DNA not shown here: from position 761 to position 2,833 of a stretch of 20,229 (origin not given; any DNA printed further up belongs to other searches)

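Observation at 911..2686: Unusually long, AT-rich GtrC-type glycosyltransferase suggests a distinct O-antigen modification specificity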

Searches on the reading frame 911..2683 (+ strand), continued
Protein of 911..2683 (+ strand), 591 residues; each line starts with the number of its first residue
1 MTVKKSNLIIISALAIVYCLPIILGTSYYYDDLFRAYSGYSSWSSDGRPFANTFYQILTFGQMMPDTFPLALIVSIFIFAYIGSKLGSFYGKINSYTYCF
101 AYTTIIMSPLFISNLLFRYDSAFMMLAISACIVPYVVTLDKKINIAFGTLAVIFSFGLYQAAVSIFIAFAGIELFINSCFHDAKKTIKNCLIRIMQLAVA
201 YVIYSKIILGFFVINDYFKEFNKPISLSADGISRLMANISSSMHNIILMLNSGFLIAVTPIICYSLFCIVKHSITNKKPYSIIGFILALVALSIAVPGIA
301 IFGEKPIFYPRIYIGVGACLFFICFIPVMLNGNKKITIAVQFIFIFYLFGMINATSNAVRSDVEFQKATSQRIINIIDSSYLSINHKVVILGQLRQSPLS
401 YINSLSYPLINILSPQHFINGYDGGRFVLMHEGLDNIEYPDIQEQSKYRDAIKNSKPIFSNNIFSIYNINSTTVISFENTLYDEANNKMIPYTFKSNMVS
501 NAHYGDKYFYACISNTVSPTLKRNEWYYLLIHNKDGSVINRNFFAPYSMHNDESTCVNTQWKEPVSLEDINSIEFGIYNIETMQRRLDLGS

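Call 42: predict_structure(alignment_id=A2)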
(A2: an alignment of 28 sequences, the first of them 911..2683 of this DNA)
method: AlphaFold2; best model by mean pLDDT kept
length: 591 residues; sequences in the alignment: 28
mean_pLDDT: 86.8   pTM: 0.81
mean pLDDT of the five models: 86.8, 86.6, 86.6, 86.4, 84.6
residues with pLDDT >= 90: 287; 70-90: 250; 50-70: 44; < 50: 10
segments of 3 or more residues with pLDDT < 50: 1-4, 519-524
pLDDT, mean of each block of 10 residues (from residue 1): 67 96 78 69 83 86 76 95 95 91 95 88 95 94 95 95 96 94 89 95 90 77 85 92 90 93 97 92 95 92 86 94 97 93 96 93 90 92 86 83 86 78 76 80 84 88 88 86 73 88 88 69 68 92 68 76 87 84 75 57
secondary structure, 60 per line:
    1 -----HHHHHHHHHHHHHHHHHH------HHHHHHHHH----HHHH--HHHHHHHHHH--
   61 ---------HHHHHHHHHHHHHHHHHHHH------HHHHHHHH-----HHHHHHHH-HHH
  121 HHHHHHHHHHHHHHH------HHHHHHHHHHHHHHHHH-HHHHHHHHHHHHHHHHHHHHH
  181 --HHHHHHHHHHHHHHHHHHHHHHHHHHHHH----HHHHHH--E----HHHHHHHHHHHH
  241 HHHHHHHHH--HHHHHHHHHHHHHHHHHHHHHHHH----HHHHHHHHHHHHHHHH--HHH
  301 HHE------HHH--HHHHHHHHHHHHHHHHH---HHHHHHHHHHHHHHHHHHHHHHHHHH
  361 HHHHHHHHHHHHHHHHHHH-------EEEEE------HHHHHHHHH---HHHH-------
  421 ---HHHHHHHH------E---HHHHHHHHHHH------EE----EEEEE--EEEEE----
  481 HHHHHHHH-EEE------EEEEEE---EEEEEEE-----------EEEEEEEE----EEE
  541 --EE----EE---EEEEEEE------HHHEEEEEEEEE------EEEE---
elements in order: H6-23 H30-38 H43-46 H49-58 H70-89 H96-103 H109-116 H118-135 H142-158 H160-180 H183-211 H216-221 H229-249 H252-275 H280-295 H298-302 H315-331 H335-379 E387-391 H398-406 H410-413 H424-431 H442-452 E465-469 E472-476 H481-488 E490-492 E499-504 E508-514 E526-533 E538-540 E554-560 E570-578 E585-588

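Call 45: fold_search(model_id=the predicted structure, library=pdb)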
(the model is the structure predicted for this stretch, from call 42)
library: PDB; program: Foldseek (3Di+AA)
matches with E <= 10: 582; with E <= 0.001: 0
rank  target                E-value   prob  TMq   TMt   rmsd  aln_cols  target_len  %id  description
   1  7zlg_A                1.7e-01  0.60  0.28  0.26  13.2       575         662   11  Cryo-EM structure of C-mannosyltransferase CeDPY19, in complex with acceptor peptide and bound to CMT2-Fab and anti-Fa (released 2023-01-11)
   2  8if8_B                1.8e-01  0.30  0.24  0.23  19.4       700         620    9  Arabinosyltransferase AftA (released 2023-05-31)
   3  7bvc_A                2.0e-01  0.51  0.32  0.20  21.2       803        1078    9  Cryo-EM structure of Mycobacterium smegmatis arabinosyltransferase EmbA-EmbB-AcpM2 in complex with ethambutol (released 2020-04-29)
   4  7zli_A                2.3e-01  0.60  0.28  0.26  13.3       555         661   11  Cryo-EM structure of C-mannosyltransferase CeDPY19, in complex with Dol25-P-Man and bound to CMT2-Fab and anti-Fab nan (released 2023-01-11)
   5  1olp_A                2.6e-01  0.15  0.12  0.18  25.3       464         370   10  Alpha Toxin from Clostridium Absonum (released 2003-10-23)
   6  8jf1                  4.4e-01  0.03  0.09  0.09  24.0       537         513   12  Human sodium-dependent vitamin C transporter 1 in an apo occluded state (released 2024-05-22)
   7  7zlh_A                4.6e-01  0.44  0.28  0.26  12.8       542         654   12  Cryo-EM structure of C-mannosyltransferase CeDPY19, in apo state, bound to CMT2-Fab and anti-Fab nanobody (released 2023-01-11)
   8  5emw_C                5.2e-01  0.90  0.10  0.23   4.8       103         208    7  Crystal structure of the palmitoylated human TEAD3 transcription factor (released 2015-12-23)
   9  4f4c_A                5.2e-01  0.07  0.09  0.05  27.1       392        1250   12  The Crystal Structure of the Multi-Drug Transporter (released 2012-09-26)
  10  7adi_A                5.5e-01  0.05  0.06  0.11  22.8       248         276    8  KirBac3.1 W46R: role of a highly conserved tryptophan at the membrane-water interface of Kir channel (released 2022-01-12)
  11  9e61_B                6.0e-01  0.72  0.23  0.20  10.1       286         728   11  Cryo-EM structure of Saccharomyces cerevisiae Pmt4 apo form (released 2025-10-15)
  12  8p0m_C                6.2e-01  0.85  0.10  0.22   4.9       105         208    8  Crystal structure of TEAD3 in complex with IAG933 (released 2024-04-10)
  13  7oyj_A                6.2e-01  0.75  0.10  0.23   4.9       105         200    8  Crystal structure of hTEAD2 in complex with fragment at the interface 2 (released 2022-05-25)
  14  9gax_A                6.2e-01  0.75  0.10  0.22   4.9       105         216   11  TEAD1 in complex with a reversible inhibitor N-[(1S)-2-hydroxy-1-(1-methyl-1H-pyrazol-3-yl)ethyl]-2-methyl-8-[4-(trifl (released 2025-01-22)
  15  6s64_A                6.2e-01  0.72  0.10  0.24   4.9       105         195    8  Crystal structure of hTEAD2 in complex with a trisubstituted pyrazole inhibitor (released 2020-07-22)
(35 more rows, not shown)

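Call 48: search_protein_families(library=phrogs, proteins=[window:911-2683:+], max_evalue=0.001)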
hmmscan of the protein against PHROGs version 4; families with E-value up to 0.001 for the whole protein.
window:911-2683:+ (591 aa): 2 families
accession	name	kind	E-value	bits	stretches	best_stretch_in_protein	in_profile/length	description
phrog_4829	-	moron, auxiliary metabolic gene and host takeover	2.5e-63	215.5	1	3-479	6-482/485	GtrC-like O-antigen conversion translocase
phrog_21875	-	moron, auxiliary metabolic gene and host takeover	1.6e-19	71.5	1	9-239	12-244/254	GtrC-like O-antigen conversion translocase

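Call 98: find_encoding_contigs(protein=window:917-2683:+, flank=10000, max_places=10)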
Protein seq(589 aa) (589 aa): 24 contigs read that carry it; 7 places shown.
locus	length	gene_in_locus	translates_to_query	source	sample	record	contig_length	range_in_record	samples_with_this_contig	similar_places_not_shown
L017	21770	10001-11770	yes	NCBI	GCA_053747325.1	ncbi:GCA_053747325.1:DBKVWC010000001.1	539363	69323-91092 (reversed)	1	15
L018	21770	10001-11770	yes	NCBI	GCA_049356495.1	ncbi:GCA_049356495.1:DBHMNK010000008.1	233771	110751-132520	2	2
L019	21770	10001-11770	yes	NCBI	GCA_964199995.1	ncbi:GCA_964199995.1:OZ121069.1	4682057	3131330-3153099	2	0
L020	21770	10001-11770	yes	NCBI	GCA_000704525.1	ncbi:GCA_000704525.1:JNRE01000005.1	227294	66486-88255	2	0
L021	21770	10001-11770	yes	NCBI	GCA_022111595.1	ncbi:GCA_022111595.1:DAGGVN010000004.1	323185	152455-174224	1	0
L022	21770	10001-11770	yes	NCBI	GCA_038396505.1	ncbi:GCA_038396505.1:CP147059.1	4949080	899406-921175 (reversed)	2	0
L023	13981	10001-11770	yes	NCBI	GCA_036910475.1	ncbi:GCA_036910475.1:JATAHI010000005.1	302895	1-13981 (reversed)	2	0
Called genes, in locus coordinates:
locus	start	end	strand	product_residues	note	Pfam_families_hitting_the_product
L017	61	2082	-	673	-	PF00270:DEAD (faint), PF04851:ResIII, PF17757:UvrB_inter, PF27431:UvrB_3rd, PF00271:Helicase_C, PF12344:UvrB, PF02151:UVR (weak)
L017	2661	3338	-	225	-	PF01656:CbiA, PF07755:DUF1611 (faint), PF13500:AAA_26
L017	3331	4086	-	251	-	PF01209:Ubie_methyltran, PF13489:Methyltransf_23, PF13847:Methyltransf_31, PF08241:Methyltransf_11, PF08242:Methyltransf_12, PF13649:Methyltransf_25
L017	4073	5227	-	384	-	PF00155:Aminotran_1_2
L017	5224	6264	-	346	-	PF04055:Radical_SAM, PF06968:BATS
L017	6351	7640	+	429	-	PF00202:Aminotran_3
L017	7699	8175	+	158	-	PF01161:PBP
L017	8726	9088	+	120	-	PF04138:GtrA_DPMS_TM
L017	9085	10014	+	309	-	PF00535:Glycos_transf_2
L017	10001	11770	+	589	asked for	PF14264:Glucos_trans_II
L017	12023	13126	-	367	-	PF01757:Acyl_transf_3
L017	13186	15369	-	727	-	PF09008:Head_binding, PF27114:Phage_tail_beta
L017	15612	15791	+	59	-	-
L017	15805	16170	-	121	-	-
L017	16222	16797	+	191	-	PF04448:DUF551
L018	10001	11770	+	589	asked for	PF14264:Glucos_trans_II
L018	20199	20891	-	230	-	PF25688:P22_gp7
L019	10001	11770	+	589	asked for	PF14264:Glucos_trans_II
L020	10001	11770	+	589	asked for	PF14264:Glucos_trans_II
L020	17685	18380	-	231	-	PF25688:P22_gp7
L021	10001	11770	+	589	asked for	PF14264:Glucos_trans_II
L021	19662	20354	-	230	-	PF25688:P22_gp7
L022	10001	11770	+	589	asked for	PF14264:Glucos_trans_II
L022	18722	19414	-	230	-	PF25688:P22_gp7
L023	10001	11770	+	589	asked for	PF14264:Glucos_trans_II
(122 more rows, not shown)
